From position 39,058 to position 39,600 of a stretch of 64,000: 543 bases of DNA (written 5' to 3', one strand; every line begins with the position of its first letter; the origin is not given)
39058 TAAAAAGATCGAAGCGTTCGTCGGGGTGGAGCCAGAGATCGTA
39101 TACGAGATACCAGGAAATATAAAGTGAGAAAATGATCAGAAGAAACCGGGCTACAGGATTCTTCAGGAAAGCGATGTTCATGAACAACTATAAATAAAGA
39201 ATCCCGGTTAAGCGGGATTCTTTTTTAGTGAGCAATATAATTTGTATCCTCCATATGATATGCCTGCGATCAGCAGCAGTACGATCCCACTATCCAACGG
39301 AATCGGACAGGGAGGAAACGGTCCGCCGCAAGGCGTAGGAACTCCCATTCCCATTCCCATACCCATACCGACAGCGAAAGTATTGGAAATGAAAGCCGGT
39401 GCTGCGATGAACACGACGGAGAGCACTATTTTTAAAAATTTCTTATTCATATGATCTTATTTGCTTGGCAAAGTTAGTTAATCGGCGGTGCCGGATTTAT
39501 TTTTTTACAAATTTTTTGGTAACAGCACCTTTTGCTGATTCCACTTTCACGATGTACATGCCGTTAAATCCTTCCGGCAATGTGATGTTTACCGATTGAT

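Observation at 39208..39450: Sorting-signal mini-protein whose mature part is only ~24 aa: (GM)4 plus C-x6-C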

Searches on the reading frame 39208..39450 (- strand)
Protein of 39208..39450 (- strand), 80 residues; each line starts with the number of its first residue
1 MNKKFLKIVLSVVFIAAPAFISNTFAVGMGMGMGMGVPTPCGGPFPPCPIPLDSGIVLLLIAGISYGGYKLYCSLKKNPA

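Call 3: search_protein_families(library=ncbifam, proteins=[window:39208-39450:-], max_evalue=1)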
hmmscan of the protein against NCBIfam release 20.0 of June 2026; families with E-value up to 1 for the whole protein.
window:39208-39450:- (80 aa): 1 family
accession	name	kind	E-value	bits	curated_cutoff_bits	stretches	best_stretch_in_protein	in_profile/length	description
NF046080.1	PID_CTERM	domain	7.8e-07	28.8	26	1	51-72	2-23/25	PID-CTERM protein-sorting domain-containing protein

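Call 4: search_protein_families(library=pfam, proteins=[window:39208-39450:-], max_evalue=1)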
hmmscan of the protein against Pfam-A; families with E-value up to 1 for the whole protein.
window:39208-39450:- (80 aa): 0 families

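Call 5: find_homologous_proteins(query=window:39208-39450:-, max_evalue=10)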
Query window:39208-39450:- (80 aa): 121 proteins with E <= 10 among 126 candidates; the best 120 are listed.
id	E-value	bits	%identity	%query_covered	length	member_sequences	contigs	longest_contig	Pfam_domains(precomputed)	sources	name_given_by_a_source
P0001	2.0e-45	170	100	100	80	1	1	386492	PF28310.1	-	-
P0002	1.5e-38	148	84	100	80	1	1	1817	PF28310.1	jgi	jgi:hypothetical protein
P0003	3.6e-38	147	83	100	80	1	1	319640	PF28310.1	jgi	jgi:hypothetical protein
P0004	5.4e-35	136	76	100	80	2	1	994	PF28310.1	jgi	jgi:hypothetical protein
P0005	1.2e-33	132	78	100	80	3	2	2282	PF28310.1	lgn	-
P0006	6.8e-33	130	73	100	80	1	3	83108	PF28310.1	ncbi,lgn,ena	-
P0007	1.1e-32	129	74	100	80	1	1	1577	-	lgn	-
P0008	2.8e-32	128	75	100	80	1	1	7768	-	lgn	-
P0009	3.4e-32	128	73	100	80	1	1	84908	-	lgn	-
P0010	5.5e-32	127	71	100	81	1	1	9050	-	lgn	-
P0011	1.1e-31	126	73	100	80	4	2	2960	-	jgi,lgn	-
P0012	1.6e-31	125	71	100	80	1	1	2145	PF28310.1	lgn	-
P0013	2.2e-31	125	73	100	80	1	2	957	PF28310.1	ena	-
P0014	4.5e-31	124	73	100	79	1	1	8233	PF28310.1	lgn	-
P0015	6.4e-31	123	74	100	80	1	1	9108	-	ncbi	-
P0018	1.3e-30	123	74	100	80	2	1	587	PF28310.1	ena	-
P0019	2.1e-30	122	74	100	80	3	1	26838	PF28310.1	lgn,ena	-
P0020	2.8e-30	121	69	100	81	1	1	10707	PF28310.1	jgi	jgi:hypothetical protein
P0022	1.3e-29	119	70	100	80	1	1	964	PF28310.1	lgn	-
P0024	2.2e-29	119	66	100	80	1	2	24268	PF28310.1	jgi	jgi:hypothetical protein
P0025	2.8e-29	118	70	100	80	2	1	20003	PF28310.1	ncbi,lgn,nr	ncbi:MAG: hypothetical protein M3R27_05490 [Bacteroidota bacterium]|nr:hypothetical protein [Bactero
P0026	3.2e-29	118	69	100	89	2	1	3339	PF28310.1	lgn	-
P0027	3.3e-29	118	68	99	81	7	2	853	PF28310.1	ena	-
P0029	7.6e-29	117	66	99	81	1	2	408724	PF28310.1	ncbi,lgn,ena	-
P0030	1.3e-28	116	66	100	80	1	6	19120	PF28310.1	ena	-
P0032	3.2e-28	115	66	100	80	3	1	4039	PF28310.1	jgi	jgi:hypothetical protein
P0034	4.6e-28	114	69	100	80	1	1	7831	PF28310.1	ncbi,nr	ncbi:MAG: hypothetical protein NTX97_07490 [Bacteroidetes bacterium]|nr:hypothetical protein [Bacter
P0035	4.8e-28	114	68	100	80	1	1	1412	PF28310.1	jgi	jgi:hypothetical protein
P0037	2.2e-27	112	57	94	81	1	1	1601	PF28310.1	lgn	-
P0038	4.6e-27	111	63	100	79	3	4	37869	PF28310.1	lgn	-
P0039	4.9e-27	111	69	100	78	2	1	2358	PF28310.1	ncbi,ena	-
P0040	1.7e-26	109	63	100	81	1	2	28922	PF28310.1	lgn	-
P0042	2.1e-26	109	68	95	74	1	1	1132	PF28310.1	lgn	-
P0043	5.2e-26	108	67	96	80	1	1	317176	-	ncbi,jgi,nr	ncbi:MAG: hypothetical protein K0Q95_1372 [Bacteroidota bacterium]|jgi:hypothetical protein|nr:hypot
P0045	1.1e-25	107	51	100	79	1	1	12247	PF28310.1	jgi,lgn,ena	jgi:hypothetical protein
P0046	1.2e-25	107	64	95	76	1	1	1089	PF28310.1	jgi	jgi:hypothetical protein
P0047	1.4e-25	106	70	93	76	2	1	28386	PF28310.1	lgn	-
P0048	1.7e-25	106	60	100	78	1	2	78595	PF28310.1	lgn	-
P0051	3.1e-25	105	64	100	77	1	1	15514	PF28310.1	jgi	jgi:hypothetical protein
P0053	5.0e-25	105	59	100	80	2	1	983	PF28310.1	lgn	-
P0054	5.4e-25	105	60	100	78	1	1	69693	PF28310.1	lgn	-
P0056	1.6e-24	103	58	100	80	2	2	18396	PF28310.1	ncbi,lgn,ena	-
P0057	4.0e-24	102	65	93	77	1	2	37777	PF28310.1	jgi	jgi:hypothetical protein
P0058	5.3e-24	101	82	64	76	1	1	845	PF28310.1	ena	-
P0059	6.5e-24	101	62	93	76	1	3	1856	PF28310.1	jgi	jgi:hypothetical protein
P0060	8.2e-24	101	64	93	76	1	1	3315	PF28310.1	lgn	-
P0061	9.9e-24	101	64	93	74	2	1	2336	PF28310.1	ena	-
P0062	1.2e-23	100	62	96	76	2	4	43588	PF28310.1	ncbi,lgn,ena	ncbi:MAG TPA: hypothetical protein VF868_16025 [Bacteroidia bacterium]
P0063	1.4e-23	100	64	93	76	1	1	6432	PF28310.1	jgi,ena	-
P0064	1.4e-23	100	63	95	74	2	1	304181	PF28310.1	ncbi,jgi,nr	ncbi:MAG: hypothetical protein K0S44_1601 [Bacteroidetes bacterium]|jgi:hypothetical protein|nr:hypo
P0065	3.3e-23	99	62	93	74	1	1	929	PF28310.1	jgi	jgi:hypothetical protein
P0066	3.7e-23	99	62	95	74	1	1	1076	PF28310.1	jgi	jgi:hypothetical protein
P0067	8.3e-23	98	74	44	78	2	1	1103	PF28310.1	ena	-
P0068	8.8e-23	97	60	100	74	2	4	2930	PF28310.1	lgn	-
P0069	1.2e-22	97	64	93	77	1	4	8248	PF28310.1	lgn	-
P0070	1.8e-22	96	65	79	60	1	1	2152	PF28310.1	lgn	-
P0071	1.9e-22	96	64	98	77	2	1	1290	PF28310.1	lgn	-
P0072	2.4e-22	96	62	93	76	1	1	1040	PF28310.1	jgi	jgi:hypothetical protein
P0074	3.0e-22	96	65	68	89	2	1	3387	PF28310.1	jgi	-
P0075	5.4e-22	95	63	95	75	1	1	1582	PF28310.1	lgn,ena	-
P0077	1.3e-21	94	62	93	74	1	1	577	PF28310.1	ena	-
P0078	1.5e-21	94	64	83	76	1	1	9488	PF28310.1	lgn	-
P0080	2.3e-21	93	63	100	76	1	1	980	PF28310.1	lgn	-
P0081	3.4e-21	92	63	96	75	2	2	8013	PF28310.1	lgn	-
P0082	3.8e-21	92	56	100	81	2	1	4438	PF28310.1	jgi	jgi:hypothetical protein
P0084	4.6e-21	92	62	93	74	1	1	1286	PF28310.1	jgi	jgi:hypothetical protein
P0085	5.3e-21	92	74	44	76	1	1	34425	PF28310.1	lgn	-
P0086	5.5e-21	92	58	93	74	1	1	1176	PF28310.1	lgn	-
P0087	5.8e-21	92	59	93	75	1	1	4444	PF28310.1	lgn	-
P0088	1.3e-20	91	61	96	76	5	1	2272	PF28310.1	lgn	-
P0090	3.1e-20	89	59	93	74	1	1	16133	PF28310.1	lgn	-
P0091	3.1e-20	89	50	100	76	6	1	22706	PF28310.1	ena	-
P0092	3.2e-20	89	74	44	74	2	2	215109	PF28310.1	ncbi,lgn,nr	ncbi:MAG: hypothetical protein JWO44_1565 [Bacteroidetes bacterium]|nr:hypothetical protein [Bactero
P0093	3.4e-20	89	60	98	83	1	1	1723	PF28310.1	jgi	-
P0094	4.3e-20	89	59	93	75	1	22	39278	PF28310.1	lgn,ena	-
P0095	5.6e-20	89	59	93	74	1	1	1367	PF28310.1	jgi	jgi:hypothetical protein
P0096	7.5e-20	88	58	93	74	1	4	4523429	PF28310.1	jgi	jgi:hypothetical protein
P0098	3.7e-19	86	72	71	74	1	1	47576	PF28310.1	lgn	-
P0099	9.3e-19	85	81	60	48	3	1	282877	PF28310.1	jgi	jgi:hypothetical protein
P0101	1.5e-18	84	76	46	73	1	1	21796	PF28310.1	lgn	-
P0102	1.5e-18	84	61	86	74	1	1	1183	PF28310.1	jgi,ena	-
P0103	3.3e-18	83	57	99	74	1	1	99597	PF28310.1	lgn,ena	-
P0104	3.4e-18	83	52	99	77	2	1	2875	PF28310.1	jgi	jgi:hypothetical protein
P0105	4.6e-18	82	78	45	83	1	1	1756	PF28310.1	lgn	-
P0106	5.4e-18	82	58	93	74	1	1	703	PF28310.1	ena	-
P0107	6.5e-18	82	78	51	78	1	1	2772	PF28310.1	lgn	-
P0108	7.5e-18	82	67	73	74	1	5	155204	PF28310.1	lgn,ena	-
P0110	1.4e-17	81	57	93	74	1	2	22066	PF28310.1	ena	-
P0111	2.7e-17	80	53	98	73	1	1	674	PF28310.1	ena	-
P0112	3.2e-17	80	78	46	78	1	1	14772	PF28310.1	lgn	-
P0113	6.8e-17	79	69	44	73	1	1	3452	PF28310.1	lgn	-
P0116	1.3e-16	78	76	63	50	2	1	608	PF28310.1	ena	-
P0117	3.1e-16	77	55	96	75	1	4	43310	PF28310.1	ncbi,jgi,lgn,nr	ncbi:MAG TPA: hypothetical protein VLB84_12840 [Bacteroidia bacterium]|jgi:hypothetical protein|nr:h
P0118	4.6e-16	76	53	96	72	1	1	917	PF28310.1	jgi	jgi:hypothetical protein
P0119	2.9e-15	74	56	43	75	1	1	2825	PF28310.1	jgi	jgi:hypothetical protein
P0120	8.4e-15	72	50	98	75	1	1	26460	PF28310.1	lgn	-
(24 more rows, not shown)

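Call 9: find_related_loci(query=A1, collection=genome_contigs, flank=8000)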
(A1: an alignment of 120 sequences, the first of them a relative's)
Query A1 (80 aa) in genome_contigs; peptide patterns used: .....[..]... (x = any residue, [..] = any of these).
39 stretches matched a pattern; 31 encode a relative of the query (tblastn E <= 1e-3); 31 distinct loci.
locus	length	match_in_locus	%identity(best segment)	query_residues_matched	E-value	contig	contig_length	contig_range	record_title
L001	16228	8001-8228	56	1-80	3e-22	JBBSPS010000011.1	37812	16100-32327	MAG: Bacteroidia bacterium isolate LS6_sbin.61 LS6_sbin.61_K_566513_L_37812_cov_9.0000, whole genome shotgun sequence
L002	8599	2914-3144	54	1-80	2e-21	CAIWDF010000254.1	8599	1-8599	MAG: uncultured Bacteroidetes bacterium isolate Day2-2_bin-746 genome assembly, contig: bin-746:254/312, whole genome sh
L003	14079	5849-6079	51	1-80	2e-20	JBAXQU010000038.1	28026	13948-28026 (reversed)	MAG: Bacteroidota bacterium isolate ELA565 MAG565_38, whole genome shotgun sequence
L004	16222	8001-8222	57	6-80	5e-20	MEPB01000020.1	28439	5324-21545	MAG: Bacteroidetes bacterium RIFCSPLOWO2_12_FULL_35_15 rifcsplowo2_12_scaffold_1520, whole genome shotgun sequence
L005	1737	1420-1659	73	1-80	3e-18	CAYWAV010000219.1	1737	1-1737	MAG TPA_asm: uncultured Chitinophaga sp. isolate SRP128246_co1_111 genome assembly, contig: NODE_194545_length_1737_cov_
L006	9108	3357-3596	74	1-80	8e-18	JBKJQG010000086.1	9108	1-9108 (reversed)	MAG: Bacteroidia bacterium isolate ant_bin.490 k117_4229576, whole genome shotgun sequence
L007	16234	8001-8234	61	1-80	2e-17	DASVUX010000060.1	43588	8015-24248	MAG TPA_asm: Bacteroidia bacterium isolate SMAG_U3328 k141_479886, whole genome shotgun sequence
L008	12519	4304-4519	63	5-80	3e-17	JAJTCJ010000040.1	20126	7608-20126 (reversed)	MAG: Bacteroidetes bacterium isolate C_No_T20_B_bin.80 scaffold_1764, whole genome shotgun sequence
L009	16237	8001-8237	66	1-79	2e-15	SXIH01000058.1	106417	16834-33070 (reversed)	MAG: Bacteroidota bacterium isolate F1-120-MAGs045 F1-120__c892258, whole genome shotgun sequence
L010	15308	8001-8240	70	1-80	2e-15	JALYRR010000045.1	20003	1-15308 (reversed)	MAG: Bacteroidota bacterium isolate MDV bin94 SD1455_NODE_308_length_20003_cov_0.949940, whole genome shotgun sequence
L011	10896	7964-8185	61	4-80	3e-15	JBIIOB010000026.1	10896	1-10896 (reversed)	MAG: Bacteroidia bacterium isolate ME2002-09-27pf_3300034103_group1_bin113 Rohwer_bin407_scaffold_4545_c1, whole genome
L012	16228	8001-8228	50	1-80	1e-14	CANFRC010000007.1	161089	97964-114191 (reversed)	MAG: Bacteroidetes bacterium isolate Jr-16oct17-164 genome assembly, contig: Jr-16oct17-C172, whole genome shotgun seque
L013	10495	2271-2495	57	1-79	9e-14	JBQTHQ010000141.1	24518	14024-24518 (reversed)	MAG: Bacteroidota bacterium isolate SAW253 c_000000132383, whole genome shotgun sequence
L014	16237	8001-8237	67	4-80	3e-13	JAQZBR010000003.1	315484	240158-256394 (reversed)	MAG: Bacteroidota bacterium isolate C_No_T20_C_bin.137 scaffold_14, whole genome shotgun sequence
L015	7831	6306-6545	69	1-80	5e-13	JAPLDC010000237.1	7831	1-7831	MAG: Bacteroidetes bacterium isolate LacPavin_0920_WC57_MAG_35_7 LacPavin_0920_WC57_scaffold_1267618, whole genome shotg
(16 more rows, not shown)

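Call 21: search_protein_representatives(alignment_id=A1)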
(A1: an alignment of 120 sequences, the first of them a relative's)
Query: 120 sequences, 78 profile positions. Proteins with E-value up to 0.001 (for the whole library): 362; up to 1e-10: 11; up to 1e-30: 1. The best 150 are listed.
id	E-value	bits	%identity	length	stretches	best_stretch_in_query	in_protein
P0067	1.6e-33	130.4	-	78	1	1-78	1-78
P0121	1.5e-26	108.2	-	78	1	1-77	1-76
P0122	1.3e-24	101.9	-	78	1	2-78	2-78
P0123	3.9e-23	97.2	-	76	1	9-77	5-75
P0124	7.9e-19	83.4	-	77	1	6-77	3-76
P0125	2.8e-13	65.6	-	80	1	4-73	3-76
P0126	3.1e-13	65.5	-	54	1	27-76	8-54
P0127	5.7e-12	61.4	-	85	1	3-76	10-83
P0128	1.1e-11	60.5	-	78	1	9-74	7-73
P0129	2.8e-11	59.2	-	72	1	3-76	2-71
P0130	8.0e-11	57.7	-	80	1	4-78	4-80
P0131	1.2e-10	57.1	-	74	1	6-74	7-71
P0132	5.2e-10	55.1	-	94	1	4-74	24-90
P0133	5.3e-10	55.1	-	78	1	12-76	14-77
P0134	8.2e-10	54.5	-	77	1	11-75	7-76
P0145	3.7e-08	49.2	-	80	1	6-78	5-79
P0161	7.0e-07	45.1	-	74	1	1-75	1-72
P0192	5.0e-06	42.4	-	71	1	9-77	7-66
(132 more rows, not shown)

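Call 34: find_related_loci(query=A4, collection=genome_contigs, flank=5000)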
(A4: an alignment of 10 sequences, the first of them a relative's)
Query A4 (74 aa) in genome_contigs; peptide patterns used: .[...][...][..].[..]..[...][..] (x = any residue, [..] = any of these).
408 stretches matched a pattern; 149 encode a relative of the query (tblastn E <= 1e-3); the best 80 are kept; 80 distinct loci.
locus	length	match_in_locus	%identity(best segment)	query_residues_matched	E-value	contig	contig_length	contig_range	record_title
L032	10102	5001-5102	74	39-72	1e-13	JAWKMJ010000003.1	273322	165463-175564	MAG: Crocinitomicaceae bacterium isolate ABC2.133 ABC2.133.fa-3, whole genome shotgun sequence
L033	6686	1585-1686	79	39-72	2e-13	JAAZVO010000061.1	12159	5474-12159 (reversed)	MAG: Crocinitomicaceae bacterium isolate KhW_metabat.2 KhW_C1247, whole genome shotgun sequence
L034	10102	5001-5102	74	39-72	2e-13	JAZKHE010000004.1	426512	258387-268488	MAG: Bacteroidota bacterium isolate DC_RB_04_SPN110320-bin079_1 DCRB04SPN_B079_1_000000000004, whole genome shotgun sequ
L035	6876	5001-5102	74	39-72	2e-13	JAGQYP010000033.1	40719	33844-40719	MAG: Crocinitomicaceae bacterium isolate HKST-UBA68 NODE_33_length_40719_cov_4.395527, whole genome shotgun sequence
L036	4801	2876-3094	52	1-71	4e-13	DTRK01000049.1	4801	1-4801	MAG TPA_asm: Flavobacteriales bacterium isolate UWMA-0023 NODE_15778_length_4801_cov_0.266482, whole genome shotgun sequ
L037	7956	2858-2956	79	39-71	6e-13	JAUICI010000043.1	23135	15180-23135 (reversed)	MAG: Bacteroidia bacterium isolate 7_bin.20 NODE_2163_length_23135_cov_0.981745, whole genome shotgun sequence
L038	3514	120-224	71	39-73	6e-13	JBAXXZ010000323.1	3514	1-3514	MAG: Bacteroidota bacterium isolate ELA752 MAG752_323, whole genome shotgun sequence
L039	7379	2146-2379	42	1-74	2e-12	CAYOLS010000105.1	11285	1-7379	MAG TPA_asm: uncultured Ferruginibacter sp. isolate SRP199154_co2_90 genome assembly, contig: NODE_3938_length_11285_cov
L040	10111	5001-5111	65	37-73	2e-12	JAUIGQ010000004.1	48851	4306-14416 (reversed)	MAG: Bacteroidia bacterium isolate Co_bin.160 NODE_4983_length_48851_cov_1.023253, whole genome shotgun sequence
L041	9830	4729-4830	71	39-72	2e-12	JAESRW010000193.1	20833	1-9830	MAG: Flavobacteriales bacterium isolate NORP269 Contig_source1383C_4833, whole genome shotgun sequence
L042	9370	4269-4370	68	39-72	3e-12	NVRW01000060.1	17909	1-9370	MAG: Flavobacteriales bacterium isolate NORP157 Contig_source1383C_5699, whole genome shotgun sequence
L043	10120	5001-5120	63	31-71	5e-12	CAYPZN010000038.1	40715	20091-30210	MAG TPA_asm: uncultured Crocinitomix sp. isolate SRP065251_co1_38 genome assembly, contig: NODE_529_length_40715_cov_4.2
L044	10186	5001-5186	50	13-72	1e-11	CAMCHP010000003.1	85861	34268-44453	MAG: Chryseobacterium gleum isolate MiE-14oct19-89 genome assembly, contig: MiE-14oct19-C236, whole genome shotgun seque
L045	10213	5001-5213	50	1-72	2e-11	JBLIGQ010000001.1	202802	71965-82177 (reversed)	MAG: Flavobacteriales bacterium isolate 3300049783_141 Ga0491198_0000026, whole genome shotgun sequence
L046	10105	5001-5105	63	39-73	2e-11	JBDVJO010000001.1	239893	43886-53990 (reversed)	MAG: Crocinitomicaceae bacterium isolate LC.117.F.A3_168_5 LC_117_F_A3_168_5_000000000001, whole genome shotgun sequence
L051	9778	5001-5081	81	46-72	2e-10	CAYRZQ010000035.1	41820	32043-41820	MAG TPA_asm: uncultured Comamonadaceae bacterium isolate binchicken_co214_81 genome assembly, contig: NODE_702_length_41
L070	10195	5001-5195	39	2-72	5e-9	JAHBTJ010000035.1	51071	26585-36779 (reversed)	MAG: Chitinophagaceae bacterium isolate ACE_BAC11 BAC11_35, whole genome shotgun sequence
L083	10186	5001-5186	39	3-72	2e-8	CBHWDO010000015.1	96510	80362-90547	MAG TPA_asm: uncultured bacterium isolate ERR14722427_binner123_Refined_48 genome assembly, contig: ERZ27336822.97, whol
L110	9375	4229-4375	39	13-71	2e-7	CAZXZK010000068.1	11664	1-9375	MAG TPA_asm: uncultured Cytophagales bacterium isolate SRP069133_co1_120 genome assembly, contig: NODE_5978_length_11664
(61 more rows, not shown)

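Call 49: list_cluster_members(proteins=[window:39211-39450:-, P0025, P0043, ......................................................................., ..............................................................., P0145, P0161, P0192])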
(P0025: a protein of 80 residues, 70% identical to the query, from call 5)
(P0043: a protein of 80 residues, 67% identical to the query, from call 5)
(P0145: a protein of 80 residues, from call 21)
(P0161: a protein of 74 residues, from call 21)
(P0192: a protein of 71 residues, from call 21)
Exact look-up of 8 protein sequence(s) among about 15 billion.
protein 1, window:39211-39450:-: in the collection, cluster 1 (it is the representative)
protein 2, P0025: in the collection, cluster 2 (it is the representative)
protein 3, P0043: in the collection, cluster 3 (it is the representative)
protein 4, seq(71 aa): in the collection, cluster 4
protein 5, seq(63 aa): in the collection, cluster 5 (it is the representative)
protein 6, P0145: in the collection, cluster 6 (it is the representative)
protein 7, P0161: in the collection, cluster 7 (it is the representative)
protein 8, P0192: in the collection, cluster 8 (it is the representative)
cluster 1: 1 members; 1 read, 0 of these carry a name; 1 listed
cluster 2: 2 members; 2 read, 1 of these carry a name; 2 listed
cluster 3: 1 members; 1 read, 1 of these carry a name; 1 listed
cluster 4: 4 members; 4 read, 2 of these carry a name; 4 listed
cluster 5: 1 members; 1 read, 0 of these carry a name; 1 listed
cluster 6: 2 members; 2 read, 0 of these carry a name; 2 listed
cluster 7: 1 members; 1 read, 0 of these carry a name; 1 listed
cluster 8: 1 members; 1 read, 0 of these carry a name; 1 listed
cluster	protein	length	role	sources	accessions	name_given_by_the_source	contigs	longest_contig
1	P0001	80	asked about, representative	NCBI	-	-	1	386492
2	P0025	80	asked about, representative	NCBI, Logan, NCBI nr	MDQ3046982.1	MAG: hypothetical protein M3R27_05490 [Bacteroidota bacterium] | hypothetical protein [Bacteroidota bacterium]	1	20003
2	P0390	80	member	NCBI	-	-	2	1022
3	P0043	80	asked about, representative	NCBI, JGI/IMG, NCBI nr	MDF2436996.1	MAG: hypothetical protein K0Q95_1372 [Bacteroidota bacterium] | hypothetical protein | hypothetical protein [Bacteroidota bacterium]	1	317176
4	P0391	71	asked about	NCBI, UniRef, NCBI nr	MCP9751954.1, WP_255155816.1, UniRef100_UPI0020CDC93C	PID-CTERM protein-sorting domain-containing protein [Ferruginibacter sp. HRS2-29] | PID-CTERM protein-sorting domain-containing protein n=1 Tax=Ferruginibacter sp. HRS2-29 ... | hypothetical protein [Ferruginibacter sp. HRS2-29]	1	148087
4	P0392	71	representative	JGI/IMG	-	hypothetical protein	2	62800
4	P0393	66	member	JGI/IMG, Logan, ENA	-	-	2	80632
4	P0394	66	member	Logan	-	-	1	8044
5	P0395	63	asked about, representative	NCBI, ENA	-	-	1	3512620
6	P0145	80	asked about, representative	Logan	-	-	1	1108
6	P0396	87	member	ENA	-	-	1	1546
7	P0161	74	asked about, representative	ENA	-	-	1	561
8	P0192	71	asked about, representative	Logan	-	-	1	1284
